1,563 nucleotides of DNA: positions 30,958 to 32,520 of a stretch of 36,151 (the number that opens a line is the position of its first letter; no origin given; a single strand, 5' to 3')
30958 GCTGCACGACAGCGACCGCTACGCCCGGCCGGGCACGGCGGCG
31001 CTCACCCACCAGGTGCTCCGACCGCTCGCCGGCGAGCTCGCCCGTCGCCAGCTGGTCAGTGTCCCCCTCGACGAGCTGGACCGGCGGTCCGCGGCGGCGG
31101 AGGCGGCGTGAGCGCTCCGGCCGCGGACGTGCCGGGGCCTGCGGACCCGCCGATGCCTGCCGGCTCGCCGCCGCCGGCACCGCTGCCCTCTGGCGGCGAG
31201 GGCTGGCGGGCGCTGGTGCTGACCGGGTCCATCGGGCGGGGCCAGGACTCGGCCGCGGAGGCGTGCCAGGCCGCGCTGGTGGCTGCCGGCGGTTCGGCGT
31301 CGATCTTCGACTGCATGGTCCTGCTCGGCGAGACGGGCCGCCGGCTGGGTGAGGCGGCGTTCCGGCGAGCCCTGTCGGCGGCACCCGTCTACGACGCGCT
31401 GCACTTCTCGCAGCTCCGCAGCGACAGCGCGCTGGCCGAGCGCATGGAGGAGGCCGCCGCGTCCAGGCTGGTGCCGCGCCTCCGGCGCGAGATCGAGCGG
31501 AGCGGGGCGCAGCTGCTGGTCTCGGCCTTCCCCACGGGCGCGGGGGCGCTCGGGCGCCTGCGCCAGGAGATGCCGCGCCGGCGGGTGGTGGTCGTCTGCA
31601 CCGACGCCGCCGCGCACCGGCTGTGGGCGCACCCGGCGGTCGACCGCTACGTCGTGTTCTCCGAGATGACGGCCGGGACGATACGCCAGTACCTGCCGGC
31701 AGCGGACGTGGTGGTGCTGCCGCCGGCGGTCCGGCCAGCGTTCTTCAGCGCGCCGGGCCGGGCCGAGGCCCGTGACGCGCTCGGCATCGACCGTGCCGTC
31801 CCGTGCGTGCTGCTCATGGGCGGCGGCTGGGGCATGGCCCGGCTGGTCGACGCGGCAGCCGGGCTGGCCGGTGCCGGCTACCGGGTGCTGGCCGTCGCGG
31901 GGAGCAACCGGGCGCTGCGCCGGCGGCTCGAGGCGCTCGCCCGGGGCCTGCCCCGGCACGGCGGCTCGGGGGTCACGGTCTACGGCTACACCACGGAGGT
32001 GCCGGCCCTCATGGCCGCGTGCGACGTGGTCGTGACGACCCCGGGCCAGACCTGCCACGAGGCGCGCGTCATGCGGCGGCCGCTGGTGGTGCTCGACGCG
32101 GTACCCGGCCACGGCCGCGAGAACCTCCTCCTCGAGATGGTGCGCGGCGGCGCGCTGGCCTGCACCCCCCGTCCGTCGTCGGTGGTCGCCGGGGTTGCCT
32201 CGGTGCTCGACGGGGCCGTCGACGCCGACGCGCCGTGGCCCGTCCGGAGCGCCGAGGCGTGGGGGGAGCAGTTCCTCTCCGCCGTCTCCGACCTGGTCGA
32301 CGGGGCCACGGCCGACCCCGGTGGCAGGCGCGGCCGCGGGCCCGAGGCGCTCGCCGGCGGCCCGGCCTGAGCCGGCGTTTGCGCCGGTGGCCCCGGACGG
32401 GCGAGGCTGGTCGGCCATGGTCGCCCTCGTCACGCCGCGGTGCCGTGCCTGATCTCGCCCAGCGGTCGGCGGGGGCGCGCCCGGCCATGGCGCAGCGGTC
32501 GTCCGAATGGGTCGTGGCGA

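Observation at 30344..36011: Deacetylase - GT28 (MGDG-synthase-like) - GT4 - methyltransferase - terpene-cyclase-fold cassette: an uncharacterised glycolipid/envelope pathway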

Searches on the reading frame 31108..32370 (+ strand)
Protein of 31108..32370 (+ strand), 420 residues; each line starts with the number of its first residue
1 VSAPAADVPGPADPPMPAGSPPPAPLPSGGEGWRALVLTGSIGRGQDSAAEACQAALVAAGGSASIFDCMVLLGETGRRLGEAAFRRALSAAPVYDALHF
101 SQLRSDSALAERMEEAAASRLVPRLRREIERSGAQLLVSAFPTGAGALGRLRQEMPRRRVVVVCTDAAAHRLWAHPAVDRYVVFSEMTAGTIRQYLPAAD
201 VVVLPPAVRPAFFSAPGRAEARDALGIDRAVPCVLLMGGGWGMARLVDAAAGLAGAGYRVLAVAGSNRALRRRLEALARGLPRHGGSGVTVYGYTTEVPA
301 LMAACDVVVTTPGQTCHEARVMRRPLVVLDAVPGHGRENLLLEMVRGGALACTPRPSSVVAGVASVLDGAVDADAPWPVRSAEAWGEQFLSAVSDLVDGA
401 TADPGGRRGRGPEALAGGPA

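Call 6: search_protein_families(library=pfam, proteins=[window:31108-32370:+], max_evalue=0.01)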
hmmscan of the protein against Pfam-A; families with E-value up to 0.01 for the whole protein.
window:31108-32370:+ (420 aa): 3 families
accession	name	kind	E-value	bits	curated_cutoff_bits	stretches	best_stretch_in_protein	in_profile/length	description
PF06925.17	MGDG_synth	-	9e-09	36.1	25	1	68-189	26-149/169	Monogalactosyldiacylglycerol (MGDG) synthase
PF13692.12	Glyco_trans_1_4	-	2.2e-07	31.6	27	1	243-338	17-120/142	Glycosyl transferases group 1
PF13439.12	Glyco_transf_4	-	0.0016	18.9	28.5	1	120-210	59-168/170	Glycosyltransferase Family 4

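Call 10: search_protein_families(library=ncbifam, proteins=[window:31108-32370:+], max_evalue=0.001)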
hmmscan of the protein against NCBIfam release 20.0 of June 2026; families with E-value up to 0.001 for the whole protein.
window:31108-32370:+ (420 aa): 2 families
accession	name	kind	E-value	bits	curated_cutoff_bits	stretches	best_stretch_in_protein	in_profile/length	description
NF010135.0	PRK13609.1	equivalog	1.9e-17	63.3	500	1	124-367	95-336/388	diglucosyl diacylglycerol synthase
NF010134.0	PRK13608.1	equivalog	1.1e-09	37.9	557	1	137-343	108-313/391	diglucosyl diacylglycerol synthase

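Call 12: search_solved_structures(query=window:31108-32370:+, max_evalue=1)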
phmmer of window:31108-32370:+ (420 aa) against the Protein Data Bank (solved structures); distinct sequences matched with E-value up to 1: 3.
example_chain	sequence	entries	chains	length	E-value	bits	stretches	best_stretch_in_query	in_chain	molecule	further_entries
4wyi_A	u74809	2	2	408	5.9e-15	58.6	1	133-355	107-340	Monogalactosyldiacylglycerol synthase 1, chloroplastic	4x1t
9wde_A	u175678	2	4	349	3.9e-13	52.6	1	124-367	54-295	Processive diacylglycerol beta-glucosyltransferase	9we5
6v3q_A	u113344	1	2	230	0.51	12.6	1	319-374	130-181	Metallo-beta-lactamase FIM-1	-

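Call 36: find_homologous_proteins(query=window:31108-32370:+, max_evalue=1e-20)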
Query window:31108-32370:+ (420 aa): 273 proteins with E <= 1e-20 among 8000 candidates; the best 120 are listed.
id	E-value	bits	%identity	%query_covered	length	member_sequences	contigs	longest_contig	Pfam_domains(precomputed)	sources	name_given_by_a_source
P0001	5.2e-266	900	100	100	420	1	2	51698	PF06925.18,PF13692.13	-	-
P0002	1.6e-212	724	89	90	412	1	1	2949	PF06925.18,PF13692.13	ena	-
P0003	1.3e-208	711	91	87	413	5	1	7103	PF06925.18,PF13692.13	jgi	jgi:UDP-N-acetylglucosamine:LPS N-acetylglucosamine transferase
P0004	1.4e-205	701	90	87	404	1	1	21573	PF06925.18,PF13692.13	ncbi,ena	-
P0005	2.7e-185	635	79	91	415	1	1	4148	PF06925.18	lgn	-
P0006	2.7e-182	625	81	87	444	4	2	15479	PF06925.18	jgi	-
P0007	1.1e-181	623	77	89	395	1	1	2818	-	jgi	-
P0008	8.6e-181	620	78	89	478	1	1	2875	PF06925.18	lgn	-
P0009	2.2e-180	618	79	86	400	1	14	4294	PF06925.18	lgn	-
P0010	7.5e-180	617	79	87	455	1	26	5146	PF06925.18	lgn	-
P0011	1.2e-179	616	77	88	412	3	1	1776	PF06925.18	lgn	-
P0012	1.2e-178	613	77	91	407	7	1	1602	PF06925.18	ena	-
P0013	4.8e-174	597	79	85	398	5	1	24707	PF06925.18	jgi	jgi:processive 1,2-diacylglycerol beta-glucosyltransferase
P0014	5.9e-174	597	75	90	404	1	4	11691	PF06925.18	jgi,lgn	jgi:processive 1,2-diacylglycerol beta-glucosyltransferase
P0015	1.6e-173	596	76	88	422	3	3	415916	PF06925.18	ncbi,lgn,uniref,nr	ncbi:glycosyl hydrolase [Aciditerrimonas ferrireducens]|uniref:Glycosyl hydrolase n=1 Tax=Aciditerri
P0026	4.4e-129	449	62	87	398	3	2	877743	PF06925.18,PF13692.13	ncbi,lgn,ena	-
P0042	2.6e-111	391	55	86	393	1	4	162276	PF06925.18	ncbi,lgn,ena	-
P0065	3.4e-101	358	53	88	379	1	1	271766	-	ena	-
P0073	5.6e-100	354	51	91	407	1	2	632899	PF06925.18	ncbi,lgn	-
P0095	3.4e-91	325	47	86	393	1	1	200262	PF06925.18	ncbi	-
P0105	3.5e-88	315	50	87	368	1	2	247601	-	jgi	jgi:processive 1,2-diacylglycerol beta-glucosyltransferase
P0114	5.9e-86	307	47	86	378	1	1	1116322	PF06925.18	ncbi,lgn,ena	-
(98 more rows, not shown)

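Call 37: find_encoding_contigs(protein=P0001, flank=10000, max_places=3)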
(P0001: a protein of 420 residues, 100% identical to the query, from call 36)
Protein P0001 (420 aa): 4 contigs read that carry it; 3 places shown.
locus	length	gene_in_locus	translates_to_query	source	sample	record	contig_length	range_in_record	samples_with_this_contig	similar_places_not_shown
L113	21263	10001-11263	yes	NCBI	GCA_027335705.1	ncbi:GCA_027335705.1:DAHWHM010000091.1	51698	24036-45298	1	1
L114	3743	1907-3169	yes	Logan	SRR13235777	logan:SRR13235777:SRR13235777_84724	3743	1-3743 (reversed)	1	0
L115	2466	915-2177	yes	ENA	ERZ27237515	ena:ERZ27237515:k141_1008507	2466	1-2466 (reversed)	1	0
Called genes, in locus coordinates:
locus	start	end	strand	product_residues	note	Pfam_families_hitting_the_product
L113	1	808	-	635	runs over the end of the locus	PF07690:MFS_1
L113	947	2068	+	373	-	PF05222:AlaDh_PNT_N, PF01262:AlaDh_PNT_C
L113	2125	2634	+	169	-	PF00300:His_Phos_1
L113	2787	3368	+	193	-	PF00440:TetR_N (weak), PF19344:TetR_C_32, PF21943:TetR_C_46 (weak)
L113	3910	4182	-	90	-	PF00708:Acylphosphatase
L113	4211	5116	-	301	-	PF00483:NTP_transferase, PF12804:NTP_transf_3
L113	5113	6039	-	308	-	PF00108:Thiolase_N (faint), PF22691:Thiolase_C_1 (faint), PF08545:ACP_syn_III, PF08541:ACP_syn_III_C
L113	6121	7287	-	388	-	PF00108:Thiolase_N, PF02803:Thiolase_C, PF22691:Thiolase_C_1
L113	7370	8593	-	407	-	PF00296:Bac_luciferase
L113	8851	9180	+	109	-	PF01106:NifU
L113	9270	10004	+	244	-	PF01522:Polysacc_deac_1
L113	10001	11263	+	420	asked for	PF06925:MGDG_synth, PF13692:Glyco_trans_1_4 (faint)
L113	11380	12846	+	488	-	PF13439:Glyco_transf_4, PF13579:Glyco_trans_4_4, PF20706:GT4-conflict, PF00534:Glycos_transf_1, PF13692:Glyco_trans_1_4, PF13524:Glyco_trans_1_2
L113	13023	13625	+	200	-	PF08241:Methyltransf_11, PF13489:Methyltransf_23, PF13649:Methyltransf_25, PF13847:Methyltransf_31 (weak), PF01209:Ubie_methyltran (weak), PF08242:Methyltransf_12 (weak)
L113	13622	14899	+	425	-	-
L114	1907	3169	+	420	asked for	PF06925:MGDG_synth, PF13692:Glyco_trans_1_4 (faint)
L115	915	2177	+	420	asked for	PF06925:MGDG_synth, PF13692:Glyco_trans_1_4 (faint)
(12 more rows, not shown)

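Call 38: find_encoding_contigs(protein=P0015, flank=10000, max_places=2)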
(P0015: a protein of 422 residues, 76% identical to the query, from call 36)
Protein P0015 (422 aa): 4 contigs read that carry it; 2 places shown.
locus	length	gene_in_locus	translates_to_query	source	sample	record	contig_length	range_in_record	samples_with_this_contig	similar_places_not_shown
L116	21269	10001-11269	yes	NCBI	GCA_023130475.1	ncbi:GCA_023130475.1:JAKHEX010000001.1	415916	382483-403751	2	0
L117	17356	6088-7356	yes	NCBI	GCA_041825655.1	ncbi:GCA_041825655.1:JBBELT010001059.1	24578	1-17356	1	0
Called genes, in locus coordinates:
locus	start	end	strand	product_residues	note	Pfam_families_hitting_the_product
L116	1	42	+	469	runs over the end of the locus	PF01571:GCV_T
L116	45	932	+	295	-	PF02219:MTHFR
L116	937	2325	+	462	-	PF01571:GCV_T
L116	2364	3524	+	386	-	PF01494:FAD_binding_3, PF13450:NAD_binding_8 (faint)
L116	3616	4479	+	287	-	PF10370:Rv2993c-like_N, PF01557:FAA_hydrolase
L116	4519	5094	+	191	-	PF00300:His_Phos_1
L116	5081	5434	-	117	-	PF00708:Acylphosphatase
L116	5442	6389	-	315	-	PF00483:NTP_transferase, PF12804:NTP_transf_3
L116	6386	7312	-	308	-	PF00108:Thiolase_N (weak), PF22691:Thiolase_C_1 (faint), PF08545:ACP_syn_III, PF08541:ACP_syn_III_C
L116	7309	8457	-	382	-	PF00108:Thiolase_N, PF22691:Thiolase_C_1 (faint)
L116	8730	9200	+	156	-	PF01106:NifU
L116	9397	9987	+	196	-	PF01522:Polysacc_deac_1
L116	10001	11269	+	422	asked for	PF06925:MGDG_synth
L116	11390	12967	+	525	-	PF13439:Glyco_transf_4, PF13579:Glyco_trans_4_4, PF20706:GT4-conflict, PF00534:Glycos_transf_1, PF13692:Glyco_trans_1_4, PF13524:Glyco_trans_1_2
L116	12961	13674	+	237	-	PF01209:Ubie_methyltran, PF02353:CMAS, PF07021:MetW (faint), PF13489:Methyltransf_23, PF13847:Methyltransf_31, PF08241:Methyltransf_11, PF08242:Methyltransf_12, PF13649:Methyltransf_25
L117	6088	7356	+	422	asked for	PF06925:MGDG_synth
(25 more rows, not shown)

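Call 39: find_encoding_contigs(protein=P0026, flank=8000, max_places=1)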
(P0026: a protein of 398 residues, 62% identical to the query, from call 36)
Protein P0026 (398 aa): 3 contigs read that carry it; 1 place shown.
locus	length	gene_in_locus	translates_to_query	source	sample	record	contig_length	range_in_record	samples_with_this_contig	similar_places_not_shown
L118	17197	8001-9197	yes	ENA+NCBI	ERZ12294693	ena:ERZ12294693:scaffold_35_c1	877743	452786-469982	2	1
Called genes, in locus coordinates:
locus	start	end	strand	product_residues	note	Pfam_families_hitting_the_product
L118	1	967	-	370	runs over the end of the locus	PF00150:Cellulase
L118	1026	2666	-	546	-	-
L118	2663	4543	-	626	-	PF13506:Glyco_transf_21, PF13641:Glyco_tranf_2_3, PF00535:Glycos_transf_2, PF13632:Glyco_trans_2_3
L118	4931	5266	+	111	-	PF01106:NifU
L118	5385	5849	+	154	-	PF01047:MarR, PF12802:MarR_2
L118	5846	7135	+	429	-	PF05977:MFS_3, PF07690:MFS_1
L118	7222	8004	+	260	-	PF01522:Polysacc_deac_1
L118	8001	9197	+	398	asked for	PF06925:MGDG_synth, PF13692:Glyco_trans_1_4 (faint)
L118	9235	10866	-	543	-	PF01566:Nramp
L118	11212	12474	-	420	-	PF03448:MgtE_N, PF00571:CBS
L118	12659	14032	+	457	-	PF13439:Glyco_transf_4, PF13579:Glyco_trans_4_4, PF20706:GT4-conflict, PF00534:Glycos_transf_1, PF13692:Glyco_trans_1_4, PF13524:Glyco_trans_1_2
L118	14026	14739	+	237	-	PF01209:Ubie_methyltran, PF02353:CMAS (weak), PF07021:MetW (weak), PF13489:Methyltransf_23, PF13847:Methyltransf_31, PF08241:Methyltransf_11, PF08242:Methyltransf_12, PF13649:Methyltransf_25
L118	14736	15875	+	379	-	-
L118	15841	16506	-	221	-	PF13578:Methyltransf_24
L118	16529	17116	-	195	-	PF01169:GDT1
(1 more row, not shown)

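Call 40: find_encoding_contigs(protein=P0073, flank=8000, max_places=1)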
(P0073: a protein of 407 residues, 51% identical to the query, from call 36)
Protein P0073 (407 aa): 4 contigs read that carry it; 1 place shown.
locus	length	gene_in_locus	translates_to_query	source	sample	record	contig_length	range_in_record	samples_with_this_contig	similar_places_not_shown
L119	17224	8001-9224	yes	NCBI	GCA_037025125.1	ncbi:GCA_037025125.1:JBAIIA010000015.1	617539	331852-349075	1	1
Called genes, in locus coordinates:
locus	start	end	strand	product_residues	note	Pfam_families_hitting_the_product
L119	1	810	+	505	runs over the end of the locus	PF01039:Carboxyl_trans, PF03255:ACCA (faint)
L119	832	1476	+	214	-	-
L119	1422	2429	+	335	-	PF02771:Acyl-CoA_dh_N, PF00441:Acyl-CoA_dh_1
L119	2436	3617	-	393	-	PF00108:Thiolase_N, PF00109:ketoacyl-synt (weak), PF02803:Thiolase_C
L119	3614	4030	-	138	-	PF12172:zf-ChsH2, PF01796:OB_ChsH2_C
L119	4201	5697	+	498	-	PF00501:AMP-binding, PF13193:AMP-binding_C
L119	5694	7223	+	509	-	PF00501:AMP-binding, PF13193:AMP-binding_C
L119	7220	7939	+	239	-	PF01522:Polysacc_deac_1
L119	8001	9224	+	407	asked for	PF06925:MGDG_synth (weak)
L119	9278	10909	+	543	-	PF04185:Phosphoesterase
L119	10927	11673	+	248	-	PF19684:DUF6186 (weak)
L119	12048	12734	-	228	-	-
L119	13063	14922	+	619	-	PF02538:Hydantoinase_B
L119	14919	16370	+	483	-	PF08541:ACP_syn_III_C (weak), PF12172:zf-ChsH2 (weak), PF01796:OB_ChsH2_C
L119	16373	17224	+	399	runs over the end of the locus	PF00108:Thiolase_N, PF22691:Thiolase_C_1, PF02803:Thiolase_C (weak)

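Call 41: find_encoding_contigs(protein=P0114, flank=8000, max_places=1)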
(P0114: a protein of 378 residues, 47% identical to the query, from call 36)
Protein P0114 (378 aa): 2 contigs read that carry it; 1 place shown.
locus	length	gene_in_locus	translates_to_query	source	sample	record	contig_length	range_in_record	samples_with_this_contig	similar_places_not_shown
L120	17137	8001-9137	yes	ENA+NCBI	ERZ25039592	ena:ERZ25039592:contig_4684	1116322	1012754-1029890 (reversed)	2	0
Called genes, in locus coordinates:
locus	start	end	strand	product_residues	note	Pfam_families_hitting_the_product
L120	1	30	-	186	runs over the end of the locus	-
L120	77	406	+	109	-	-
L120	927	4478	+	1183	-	PF00486:Trans_reg_C, PF03704:BTAD, PF00931:NB-ARC (weak), PF13191:AAA_16, PF13401:AAA_22, PF20703:nSTAND1 (weak), PF25872:HTH_77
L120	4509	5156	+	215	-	PF10009:DUF2252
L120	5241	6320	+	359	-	PF00155:Aminotran_1_2 (weak), PF01041:DegT_DnrJ_EryC1, PF01212:Beta_elim_lyase (weak)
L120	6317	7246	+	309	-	PF01073:3Beta_HSD, PF01370:Epimerase, PF02719:Polysacc_synt_2, PF04321:RmlD_sub_bind, PF13460:NAD_binding_10, PF16363:GDP_Man_Dehyd, PF07993:NAD_binding_4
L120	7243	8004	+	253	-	PF01522:Polysacc_deac_1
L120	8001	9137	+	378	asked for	PF06925:MGDG_synth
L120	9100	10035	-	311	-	-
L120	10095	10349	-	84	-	PF13490:zf-HC2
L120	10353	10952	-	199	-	PF07638:Sigma70_ECF (faint), PF04542:Sigma70_r2, PF08281:Sigma70_r4_2, PF04545:Sigma70_r4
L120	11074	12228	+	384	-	PF10282:Lactonase (faint)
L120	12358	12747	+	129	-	PF00392:GntR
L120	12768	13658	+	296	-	PF00005:ABC_tran, PF13304:AAA_21 (weak)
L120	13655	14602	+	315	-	PF26999:ABC-2_memb_rel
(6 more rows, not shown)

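Call 54: find_encoding_contigs(protein=P0042, flank=7000, max_places=1)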
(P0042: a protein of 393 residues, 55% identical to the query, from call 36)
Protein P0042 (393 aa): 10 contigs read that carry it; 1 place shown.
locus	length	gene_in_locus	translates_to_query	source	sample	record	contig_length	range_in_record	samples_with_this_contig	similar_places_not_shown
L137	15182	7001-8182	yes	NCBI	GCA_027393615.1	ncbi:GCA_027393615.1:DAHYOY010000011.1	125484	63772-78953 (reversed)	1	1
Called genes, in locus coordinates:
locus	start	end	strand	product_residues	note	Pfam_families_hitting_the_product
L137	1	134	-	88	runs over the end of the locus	PF00708:Acylphosphatase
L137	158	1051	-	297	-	PF00483:NTP_transferase, PF12804:NTP_transf_3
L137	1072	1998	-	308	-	PF08545:ACP_syn_III, PF08541:ACP_syn_III_C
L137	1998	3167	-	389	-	PF00108:Thiolase_N, PF02803:Thiolase_C, PF22691:Thiolase_C_1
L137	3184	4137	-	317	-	PF00296:Bac_luciferase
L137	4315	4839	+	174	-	PF01106:NifU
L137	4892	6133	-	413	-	PF02771:Acyl-CoA_dh_N, PF02770:Acyl-CoA_dh_M, PF00441:Acyl-CoA_dh_1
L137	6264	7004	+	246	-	PF01522:Polysacc_deac_1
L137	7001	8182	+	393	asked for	PF06925:MGDG_synth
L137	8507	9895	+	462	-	PF03448:MgtE_N, PF00571:CBS (weak)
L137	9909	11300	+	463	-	PF01566:Nramp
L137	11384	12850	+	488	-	PF13439:Glyco_transf_4, PF13579:Glyco_trans_4_4, PF20706:GT4-conflict, PF00534:Glycos_transf_1, PF13692:Glyco_trans_1_4, PF13524:Glyco_trans_1_2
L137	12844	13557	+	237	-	PF01209:Ubie_methyltran (weak), PF02353:CMAS, PF13489:Methyltransf_23, PF13847:Methyltransf_31, PF08241:Methyltransf_11, PF08242:Methyltransf_12, PF13649:Methyltransf_25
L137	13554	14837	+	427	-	-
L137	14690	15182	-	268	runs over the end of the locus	-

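Call 55: find_encoding_contigs(protein=P0065, flank=7000, max_places=1)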
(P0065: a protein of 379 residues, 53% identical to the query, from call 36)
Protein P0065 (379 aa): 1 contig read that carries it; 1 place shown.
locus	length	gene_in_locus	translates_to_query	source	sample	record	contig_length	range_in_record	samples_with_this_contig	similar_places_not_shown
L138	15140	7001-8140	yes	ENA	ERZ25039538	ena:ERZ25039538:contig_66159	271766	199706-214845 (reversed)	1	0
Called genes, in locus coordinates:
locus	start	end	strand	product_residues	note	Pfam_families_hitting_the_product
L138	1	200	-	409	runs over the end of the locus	PF02661:Fic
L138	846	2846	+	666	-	PF01012:ETF, PF00766:ETF_alpha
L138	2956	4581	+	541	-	PF00501:AMP-binding, PF13193:AMP-binding_C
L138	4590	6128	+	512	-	PF00501:AMP-binding, PF13193:AMP-binding_C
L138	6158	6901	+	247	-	PF01522:Polysacc_deac_1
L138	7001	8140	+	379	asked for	-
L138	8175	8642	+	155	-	PF02502:LacAB_rpiB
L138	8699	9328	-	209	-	-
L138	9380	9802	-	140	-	-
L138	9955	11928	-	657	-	PF16640:Big_3_5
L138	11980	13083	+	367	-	-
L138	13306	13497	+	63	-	-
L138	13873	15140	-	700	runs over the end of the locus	PF13385:Laminin_G_3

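Call 56: find_encoding_contigs(protein=P0095, flank=7000, max_places=1)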
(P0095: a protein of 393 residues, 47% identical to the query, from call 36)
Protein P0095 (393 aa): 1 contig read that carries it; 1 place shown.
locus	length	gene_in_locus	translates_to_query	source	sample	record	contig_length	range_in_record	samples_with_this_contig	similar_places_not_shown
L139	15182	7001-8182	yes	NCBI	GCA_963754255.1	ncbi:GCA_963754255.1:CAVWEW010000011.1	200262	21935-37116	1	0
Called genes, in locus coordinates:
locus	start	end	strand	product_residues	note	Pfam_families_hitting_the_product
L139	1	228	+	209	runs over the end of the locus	PF00440:TetR_N, PF13977:TetR_C_6, PF17940:TetR_C_31 (weak), PF16925:TetR_C_13 (weak)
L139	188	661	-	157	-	-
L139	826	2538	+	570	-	PF01804:Penicil_amidase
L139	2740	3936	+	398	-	PF08240:ADH_N, PF00107:ADH_zinc_N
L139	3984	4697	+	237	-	PF03476:MOSC_N, PF03473:MOSC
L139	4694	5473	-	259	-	-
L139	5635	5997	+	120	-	-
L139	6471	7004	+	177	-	PF01522:Polysacc_deac_1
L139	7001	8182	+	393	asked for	PF06925:MGDG_synth (weak)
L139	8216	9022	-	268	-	PF01149:Fapy_DNA_glyco, PF06831:H2TH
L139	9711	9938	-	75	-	-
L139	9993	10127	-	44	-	-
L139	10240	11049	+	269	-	PF10920:DUF2705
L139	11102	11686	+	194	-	PF00903:Glyoxalase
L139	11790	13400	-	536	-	PF13360:PQQ_2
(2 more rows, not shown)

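Call 57: find_encoding_contigs(protein=P0105, flank=7000, max_places=1)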
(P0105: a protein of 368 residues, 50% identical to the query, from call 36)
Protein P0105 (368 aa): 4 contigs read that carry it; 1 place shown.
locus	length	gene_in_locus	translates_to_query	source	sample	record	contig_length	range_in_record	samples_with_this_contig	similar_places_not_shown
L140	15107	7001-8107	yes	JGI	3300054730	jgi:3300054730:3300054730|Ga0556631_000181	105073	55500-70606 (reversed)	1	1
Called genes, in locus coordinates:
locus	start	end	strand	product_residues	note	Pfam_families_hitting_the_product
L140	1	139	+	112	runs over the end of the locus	PF02583:Trns_repr_metal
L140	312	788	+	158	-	PF00111:Fer2 (weak), PF01799:Fer2_2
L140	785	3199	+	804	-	PF01315:Ald_Xan_dh_C, PF02738:MoCoBD_1, PF20256:MoCoBD_2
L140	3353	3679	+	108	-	PF00581:Rhodanese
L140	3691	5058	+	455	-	PF00581:Rhodanese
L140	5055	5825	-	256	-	PF01255:Prenyltransf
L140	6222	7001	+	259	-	PF01522:Polysacc_deac_1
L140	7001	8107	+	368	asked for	-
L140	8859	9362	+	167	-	PF04138:GtrA_DPMS_TM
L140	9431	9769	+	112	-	-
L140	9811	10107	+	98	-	-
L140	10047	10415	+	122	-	-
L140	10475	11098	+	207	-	PF01066:CDP-OH_P_transf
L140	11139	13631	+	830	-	PF00483:NTP_transferase, PF12804:NTP_transf_3, PF25084:LbH_EIF2B, PF24894:Hexapep_GlmU (weak), PF25087:GMPPB_C, PF02878:PGM_PMM_I, PF02879:PGM_PMM_II (weak), PF02880:PGM_PMM_III, +1 more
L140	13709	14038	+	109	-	PF01597:GCV_H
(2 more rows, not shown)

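Call 75: predict_structure(alignment_id=A1)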
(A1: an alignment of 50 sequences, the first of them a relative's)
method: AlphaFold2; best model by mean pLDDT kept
length: 420 residues; sequences in the alignment: 50
mean_pLDDT: 89.7   pTM: 0.86
mean pLDDT of the five models: 89.7, 89.1, 89.0, 88.5, 88.0
residues with pLDDT >= 90: 342; 70-90: 29; 50-70: 22; < 50: 27
segments of 3 or more residues with pLDDT < 50: 1-21, 416-420
pLDDT, mean of each block of 10 residues (from residue 1): 35 42 54 92 86 95 95 90 90 95 96 96 97 97 97 97 95 98 98 98 97 97 98 92 88 98 94 97 94 96 98 96 97 94 96 97 98 95 97 91 61 49
secondary structure, 60 per line:
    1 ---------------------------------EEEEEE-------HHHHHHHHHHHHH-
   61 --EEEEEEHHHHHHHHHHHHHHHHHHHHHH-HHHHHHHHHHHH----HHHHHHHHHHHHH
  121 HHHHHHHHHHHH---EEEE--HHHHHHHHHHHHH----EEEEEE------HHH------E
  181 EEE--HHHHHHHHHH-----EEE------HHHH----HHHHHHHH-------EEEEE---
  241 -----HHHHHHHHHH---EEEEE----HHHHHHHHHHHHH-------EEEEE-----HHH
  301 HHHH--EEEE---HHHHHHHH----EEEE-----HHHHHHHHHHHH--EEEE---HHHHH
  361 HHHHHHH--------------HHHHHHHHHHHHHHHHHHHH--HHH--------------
elements in order: E34-39 H47-59 E63-68 H69-90 H92-103 H108-132 E136-139 H142-154 E159-164 E180-183 H186-195 E201-203 H210-213 H218-225 E233-237 H246-255 E259-263 H268-280 E288-292 H298-304 E307-310 H314-321 E326-329 H335-346 E349-352 H356-367 H382-401

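Call 79: fold_search(model_id=the predicted structure, library=pdb)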
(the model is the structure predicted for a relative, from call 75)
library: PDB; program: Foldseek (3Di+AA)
matches with E <= 10: 1601; with E <= 0.001: 310
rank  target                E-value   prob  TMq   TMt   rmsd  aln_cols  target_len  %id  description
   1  4x1t                  2.1e-15  1.00  0.59  0.76   5.4       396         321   20  The crystal structure of Arabidopsis thaliana galactolipid synthase MGD1 in complex with UDP (released 2016-02-10)
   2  4wyi                  1.5e-13  1.00  0.57  0.69   9.6       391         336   20  The crystal structure of Arabidopsis thaliana galactolipid synthase, MGD1 (apo-form) (released 2016-02-17)
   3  7mi0                  5.3e-11  1.00  0.48  0.52  10.5       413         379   11  Crystal Structure of Glycosyltransferase from Rickettsia africae ESF-5 (released 2021-04-28)
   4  6kih_B                6.7e-10  1.00  0.51  0.54   9.6       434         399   16  Sucrose-phosphate synthase (tll1590) from Thermosynechococcus elongatus (released 2020-05-27)
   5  6kih_A                9.4e-10  1.00  0.52  0.54   9.5       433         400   16  Sucrose-phosphate synthase (tll1590) from Thermosynechococcus elongatus (released 2020-05-27)
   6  7vza_D                1.0e-09  1.00  0.57  0.65   7.3       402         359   18  The crystal structure of Non-hydrolyzing UDPGlcNAc 2-epimerase in complex with UDP (released 2022-11-16)
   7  8b5q_B                1.3e-09  1.00  0.35  0.39  10.7       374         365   16  Crystal Structure of P. aeruginosa WaaG in complex with UMP (released 2023-10-04)
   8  8b62_A                1.4e-09  1.00  0.39  0.44   9.7       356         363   17  Crystal Structure of P. aeruginosa WaaG in complex with UDP-galactose (released 2023-10-04)
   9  8b5s_B                2.0e-09  1.00  0.46  0.52   9.2       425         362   16  Crystal Structure of P. aeruginosa WaaG in complex with UDP-glucose (released 2023-10-04)
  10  5dld                  2.1e-09  1.00  0.56  0.61   9.2       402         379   15  Crystal Structure of a UDP-N-acetylglucosamine 2-epimerase from Burkholderia vietnamiensis complexed with UDP-GlcNAc and (released 2015-09-30)
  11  3c48_A                2.5e-09  1.00  0.33  0.35  15.6       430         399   15  Structure of the retaining glycosyltransferase MshA: The first step in mycothiol biosynthesis. Organism: Corynebacteri (released 2008-03-25)
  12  7d1i_A                4.2e-09  1.00  0.52  0.61   8.3       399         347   14  Crystal structure of acinetobacter baumannii MurG (released 2021-07-14)
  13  7vz6_H                4.5e-09  1.00  0.56  0.62   9.0       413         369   17  The crystal structure of Non-hydrolyzing UDPGlcNAc 2-epimerase in complex with UDP-glucose (released 2022-11-16)
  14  7vz6_A                4.7e-09  1.00  0.54  0.60   8.5       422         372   16  The crystal structure of Non-hydrolyzing UDPGlcNAc 2-epimerase in complex with UDP-glucose (released 2022-11-16)
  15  3mbo_C                4.7e-09  1.00  0.49  0.54   9.0       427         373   13  Crystal Structure of the Glycosyltransferase BaBshA bound with UDP and L-malate (released 2010-09-29)
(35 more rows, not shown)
